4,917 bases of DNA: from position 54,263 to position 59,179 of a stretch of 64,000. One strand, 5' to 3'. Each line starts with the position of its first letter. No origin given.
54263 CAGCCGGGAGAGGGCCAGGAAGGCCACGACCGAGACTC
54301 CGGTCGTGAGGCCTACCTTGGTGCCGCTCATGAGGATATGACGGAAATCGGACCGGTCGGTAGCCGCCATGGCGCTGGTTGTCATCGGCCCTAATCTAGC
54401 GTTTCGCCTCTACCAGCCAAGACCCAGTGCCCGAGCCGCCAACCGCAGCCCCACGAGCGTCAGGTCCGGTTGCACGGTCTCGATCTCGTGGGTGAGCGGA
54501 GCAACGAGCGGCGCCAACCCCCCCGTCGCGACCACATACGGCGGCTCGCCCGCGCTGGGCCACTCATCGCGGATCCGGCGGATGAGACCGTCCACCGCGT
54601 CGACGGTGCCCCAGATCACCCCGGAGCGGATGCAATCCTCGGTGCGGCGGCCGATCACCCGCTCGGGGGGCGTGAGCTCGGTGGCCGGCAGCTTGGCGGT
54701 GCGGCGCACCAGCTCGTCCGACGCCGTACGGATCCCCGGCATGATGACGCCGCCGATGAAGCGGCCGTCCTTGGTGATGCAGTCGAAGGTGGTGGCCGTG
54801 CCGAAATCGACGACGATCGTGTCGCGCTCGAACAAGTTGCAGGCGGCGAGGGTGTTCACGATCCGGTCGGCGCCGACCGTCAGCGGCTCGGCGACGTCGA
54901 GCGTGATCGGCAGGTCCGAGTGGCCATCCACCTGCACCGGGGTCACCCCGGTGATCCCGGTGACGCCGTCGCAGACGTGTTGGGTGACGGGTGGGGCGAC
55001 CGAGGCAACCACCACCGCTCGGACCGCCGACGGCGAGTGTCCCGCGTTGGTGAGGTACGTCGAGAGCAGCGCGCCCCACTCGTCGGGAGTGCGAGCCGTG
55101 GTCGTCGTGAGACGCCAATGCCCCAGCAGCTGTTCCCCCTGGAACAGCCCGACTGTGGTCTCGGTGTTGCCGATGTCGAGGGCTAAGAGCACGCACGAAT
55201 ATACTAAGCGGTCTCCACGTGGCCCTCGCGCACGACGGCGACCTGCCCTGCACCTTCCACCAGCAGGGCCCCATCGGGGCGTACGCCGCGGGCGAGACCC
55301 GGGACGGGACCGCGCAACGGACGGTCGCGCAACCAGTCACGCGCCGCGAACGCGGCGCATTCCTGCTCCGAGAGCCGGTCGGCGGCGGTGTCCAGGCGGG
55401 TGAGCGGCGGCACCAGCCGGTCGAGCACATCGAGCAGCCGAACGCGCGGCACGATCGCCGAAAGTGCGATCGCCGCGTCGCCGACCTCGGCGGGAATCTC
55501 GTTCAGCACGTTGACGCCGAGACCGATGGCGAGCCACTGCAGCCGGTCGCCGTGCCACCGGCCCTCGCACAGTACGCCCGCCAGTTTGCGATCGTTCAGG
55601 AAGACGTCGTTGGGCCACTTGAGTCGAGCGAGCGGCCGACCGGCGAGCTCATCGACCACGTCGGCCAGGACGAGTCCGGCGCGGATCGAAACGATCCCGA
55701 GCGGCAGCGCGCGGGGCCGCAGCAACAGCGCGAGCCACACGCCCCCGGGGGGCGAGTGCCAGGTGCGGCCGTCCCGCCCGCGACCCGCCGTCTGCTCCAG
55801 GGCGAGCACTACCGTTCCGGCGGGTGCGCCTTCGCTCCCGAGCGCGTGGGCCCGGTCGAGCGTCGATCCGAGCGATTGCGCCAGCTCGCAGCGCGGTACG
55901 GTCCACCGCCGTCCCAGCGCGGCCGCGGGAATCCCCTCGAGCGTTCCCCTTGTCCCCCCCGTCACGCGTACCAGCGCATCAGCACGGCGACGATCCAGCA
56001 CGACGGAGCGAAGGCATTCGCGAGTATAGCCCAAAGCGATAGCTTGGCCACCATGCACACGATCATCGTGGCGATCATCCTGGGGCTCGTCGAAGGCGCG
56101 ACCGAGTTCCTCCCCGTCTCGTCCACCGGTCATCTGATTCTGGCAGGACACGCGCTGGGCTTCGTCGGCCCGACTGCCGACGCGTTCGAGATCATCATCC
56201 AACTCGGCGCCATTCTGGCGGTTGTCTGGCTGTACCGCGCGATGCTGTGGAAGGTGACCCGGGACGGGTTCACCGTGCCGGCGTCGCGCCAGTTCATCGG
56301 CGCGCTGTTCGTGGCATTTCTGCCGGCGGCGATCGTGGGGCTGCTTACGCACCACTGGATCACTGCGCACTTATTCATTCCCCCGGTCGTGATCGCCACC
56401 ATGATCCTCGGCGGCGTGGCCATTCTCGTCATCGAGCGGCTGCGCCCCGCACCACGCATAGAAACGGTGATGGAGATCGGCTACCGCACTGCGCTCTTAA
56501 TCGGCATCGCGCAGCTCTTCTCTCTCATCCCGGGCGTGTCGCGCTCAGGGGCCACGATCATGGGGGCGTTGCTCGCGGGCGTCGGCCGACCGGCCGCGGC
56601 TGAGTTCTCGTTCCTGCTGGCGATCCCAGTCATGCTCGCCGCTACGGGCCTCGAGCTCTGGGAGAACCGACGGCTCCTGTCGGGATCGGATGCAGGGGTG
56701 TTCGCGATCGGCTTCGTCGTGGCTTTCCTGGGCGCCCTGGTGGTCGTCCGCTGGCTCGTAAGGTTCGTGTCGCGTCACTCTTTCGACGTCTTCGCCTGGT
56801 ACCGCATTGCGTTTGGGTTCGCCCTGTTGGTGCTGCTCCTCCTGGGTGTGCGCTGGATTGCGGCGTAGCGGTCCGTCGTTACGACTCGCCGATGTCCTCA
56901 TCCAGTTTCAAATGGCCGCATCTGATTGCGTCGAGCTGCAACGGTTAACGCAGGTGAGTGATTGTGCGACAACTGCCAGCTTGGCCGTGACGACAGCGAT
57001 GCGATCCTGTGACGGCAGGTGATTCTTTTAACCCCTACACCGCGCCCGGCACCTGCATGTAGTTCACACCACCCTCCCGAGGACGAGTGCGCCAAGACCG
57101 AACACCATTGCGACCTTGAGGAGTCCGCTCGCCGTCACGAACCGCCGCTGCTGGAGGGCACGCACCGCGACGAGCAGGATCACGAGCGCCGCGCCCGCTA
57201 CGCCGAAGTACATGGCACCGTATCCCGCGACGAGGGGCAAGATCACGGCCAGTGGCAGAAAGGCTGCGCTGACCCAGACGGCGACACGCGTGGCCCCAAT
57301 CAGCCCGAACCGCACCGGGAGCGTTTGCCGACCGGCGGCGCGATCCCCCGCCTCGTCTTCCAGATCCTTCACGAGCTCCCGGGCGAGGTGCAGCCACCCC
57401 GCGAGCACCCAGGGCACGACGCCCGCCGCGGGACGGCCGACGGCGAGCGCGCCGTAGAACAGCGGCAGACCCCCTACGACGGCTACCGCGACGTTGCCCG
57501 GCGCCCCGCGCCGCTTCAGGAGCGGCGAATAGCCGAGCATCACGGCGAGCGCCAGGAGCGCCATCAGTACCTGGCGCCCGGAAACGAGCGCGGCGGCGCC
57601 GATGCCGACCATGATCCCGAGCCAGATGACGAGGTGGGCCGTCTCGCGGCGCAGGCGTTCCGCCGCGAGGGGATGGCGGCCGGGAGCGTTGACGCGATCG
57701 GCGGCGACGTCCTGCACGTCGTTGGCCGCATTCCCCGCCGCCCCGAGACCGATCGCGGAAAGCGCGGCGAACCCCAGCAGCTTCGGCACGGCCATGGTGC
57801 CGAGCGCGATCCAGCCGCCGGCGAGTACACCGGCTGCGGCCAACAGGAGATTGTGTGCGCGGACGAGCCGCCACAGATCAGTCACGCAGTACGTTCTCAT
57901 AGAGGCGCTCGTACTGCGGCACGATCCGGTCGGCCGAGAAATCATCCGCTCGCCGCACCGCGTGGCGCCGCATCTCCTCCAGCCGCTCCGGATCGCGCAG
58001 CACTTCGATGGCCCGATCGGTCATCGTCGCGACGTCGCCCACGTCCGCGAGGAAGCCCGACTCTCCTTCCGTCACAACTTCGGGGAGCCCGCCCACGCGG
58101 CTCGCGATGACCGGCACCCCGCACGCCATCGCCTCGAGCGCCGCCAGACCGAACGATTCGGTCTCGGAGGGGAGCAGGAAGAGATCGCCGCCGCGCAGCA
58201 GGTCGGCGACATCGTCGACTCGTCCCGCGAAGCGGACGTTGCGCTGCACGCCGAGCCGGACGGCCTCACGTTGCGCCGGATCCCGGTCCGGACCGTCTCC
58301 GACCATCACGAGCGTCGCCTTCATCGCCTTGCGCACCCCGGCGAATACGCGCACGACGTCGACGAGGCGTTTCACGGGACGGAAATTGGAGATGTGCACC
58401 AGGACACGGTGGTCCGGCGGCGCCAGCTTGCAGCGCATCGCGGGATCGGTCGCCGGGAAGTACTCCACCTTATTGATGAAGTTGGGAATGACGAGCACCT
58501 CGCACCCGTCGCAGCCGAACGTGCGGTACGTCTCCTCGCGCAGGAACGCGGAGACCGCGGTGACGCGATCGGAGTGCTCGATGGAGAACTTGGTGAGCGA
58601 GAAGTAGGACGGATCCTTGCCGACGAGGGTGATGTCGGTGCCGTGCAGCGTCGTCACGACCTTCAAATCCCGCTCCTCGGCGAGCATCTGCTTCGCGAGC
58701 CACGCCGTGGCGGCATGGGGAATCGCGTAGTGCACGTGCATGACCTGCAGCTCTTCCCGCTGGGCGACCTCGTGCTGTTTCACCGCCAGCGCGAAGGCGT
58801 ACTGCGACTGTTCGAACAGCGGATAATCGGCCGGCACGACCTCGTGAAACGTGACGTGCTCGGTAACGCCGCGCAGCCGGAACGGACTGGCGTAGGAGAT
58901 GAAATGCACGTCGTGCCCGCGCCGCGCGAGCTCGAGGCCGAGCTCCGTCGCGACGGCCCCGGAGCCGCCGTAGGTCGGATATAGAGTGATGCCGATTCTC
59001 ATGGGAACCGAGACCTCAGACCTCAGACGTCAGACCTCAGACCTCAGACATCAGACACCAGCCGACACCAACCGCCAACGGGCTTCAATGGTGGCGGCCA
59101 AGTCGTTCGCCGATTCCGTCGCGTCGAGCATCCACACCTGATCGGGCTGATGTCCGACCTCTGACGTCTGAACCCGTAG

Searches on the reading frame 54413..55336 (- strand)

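Call 76: search_protein_families(library=pfam, proteins=[window:54413-55336:-], max_evalue=0.00001)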
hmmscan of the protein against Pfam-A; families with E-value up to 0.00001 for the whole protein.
window:54413-55336:- (308 aa): 1 family
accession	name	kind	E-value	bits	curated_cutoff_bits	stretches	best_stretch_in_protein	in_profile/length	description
PF03309.20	Pan_kinase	-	1e-62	212.1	24.7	1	50-254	1-205/205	Type III pantothenate kinase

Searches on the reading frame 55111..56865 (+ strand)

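Call 72: search_protein_families(library=pfam, proteins=[window:55111-56865:+], max_evalue=0.001)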
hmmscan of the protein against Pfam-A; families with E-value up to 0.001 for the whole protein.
window:55111-56865:+ (585 aa): 1 family
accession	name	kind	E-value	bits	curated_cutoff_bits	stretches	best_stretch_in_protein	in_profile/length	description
PF02673.24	BacA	-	4.7e-77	259.6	33.4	1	321-570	1-256/257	Bacitracin resistance protein BacA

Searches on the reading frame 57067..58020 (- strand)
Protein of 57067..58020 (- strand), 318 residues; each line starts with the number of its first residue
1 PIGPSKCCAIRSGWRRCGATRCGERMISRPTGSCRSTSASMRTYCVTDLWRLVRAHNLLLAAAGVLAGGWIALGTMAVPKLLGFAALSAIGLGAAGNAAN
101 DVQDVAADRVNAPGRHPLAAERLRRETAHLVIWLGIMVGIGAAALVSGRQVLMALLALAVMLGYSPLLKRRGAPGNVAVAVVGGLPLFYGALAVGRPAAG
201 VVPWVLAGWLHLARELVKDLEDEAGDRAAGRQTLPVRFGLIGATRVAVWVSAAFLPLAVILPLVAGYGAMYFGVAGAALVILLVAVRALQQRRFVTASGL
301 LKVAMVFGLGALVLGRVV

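Call 76: search_protein_families(library=pfam, proteins=[window:57067-58020:-], max_evalue=0.00001)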
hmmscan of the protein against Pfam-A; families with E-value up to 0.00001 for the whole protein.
window:57067-58020:- (318 aa): 1 family
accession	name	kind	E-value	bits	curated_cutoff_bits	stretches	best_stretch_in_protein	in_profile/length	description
PF01040.23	UbiA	-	1.8e-28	99.9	34.2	1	64-292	4-235/250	UbiA prenyltransferase family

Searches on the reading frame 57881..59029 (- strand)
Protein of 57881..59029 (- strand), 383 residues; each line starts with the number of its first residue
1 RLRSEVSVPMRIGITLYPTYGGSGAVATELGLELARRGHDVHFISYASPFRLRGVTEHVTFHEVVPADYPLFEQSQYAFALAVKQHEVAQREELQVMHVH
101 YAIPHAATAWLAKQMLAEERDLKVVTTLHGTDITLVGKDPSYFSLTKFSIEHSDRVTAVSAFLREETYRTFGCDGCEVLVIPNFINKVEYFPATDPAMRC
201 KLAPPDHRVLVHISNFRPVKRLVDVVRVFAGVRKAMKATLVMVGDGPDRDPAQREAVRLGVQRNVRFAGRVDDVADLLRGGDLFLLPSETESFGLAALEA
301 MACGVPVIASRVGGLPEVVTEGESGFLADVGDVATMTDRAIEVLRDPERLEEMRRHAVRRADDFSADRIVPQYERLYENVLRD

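Call 76: search_protein_families(library=pfam, proteins=[window:57881-59029:-], max_evalue=0.00001)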
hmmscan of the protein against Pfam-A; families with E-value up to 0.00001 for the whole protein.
window:57881-59029:- (383 aa): 7 families
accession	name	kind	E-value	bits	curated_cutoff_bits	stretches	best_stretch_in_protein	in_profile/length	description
PF00534.26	Glycos_transf_1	-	4.2e-39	134.3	26.4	1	203-357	11-169/172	Glycosyl transferases group 1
PF13692.12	Glyco_trans_1_4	-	8.6e-36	123.7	27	1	208-346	2-142/142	Glycosyl transferases group 1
PF13439.12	Glyco_transf_4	-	1.3e-26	94.1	28.5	1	20-186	1-167/170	Glycosyltransferase Family 4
PF13579.12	Glyco_trans_4_4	-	6.5e-18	66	29.7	1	21-183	1-157/158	Glycosyl transferase 4-like domain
PF20706.3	GT4-conflict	-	1.2e-13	51.2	26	1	217-328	209-329/385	Family 4 Glycosyltransferase in conflict systems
PF13477.12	Glyco_trans_4_2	-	9.7e-09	36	23.4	1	33-159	19-138/139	Glycosyl transferase 4-like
PF13524.12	Glyco_trans_1_2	-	4.2e-08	33.7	25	1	255-361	27-129/144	Glycosyl transferase-like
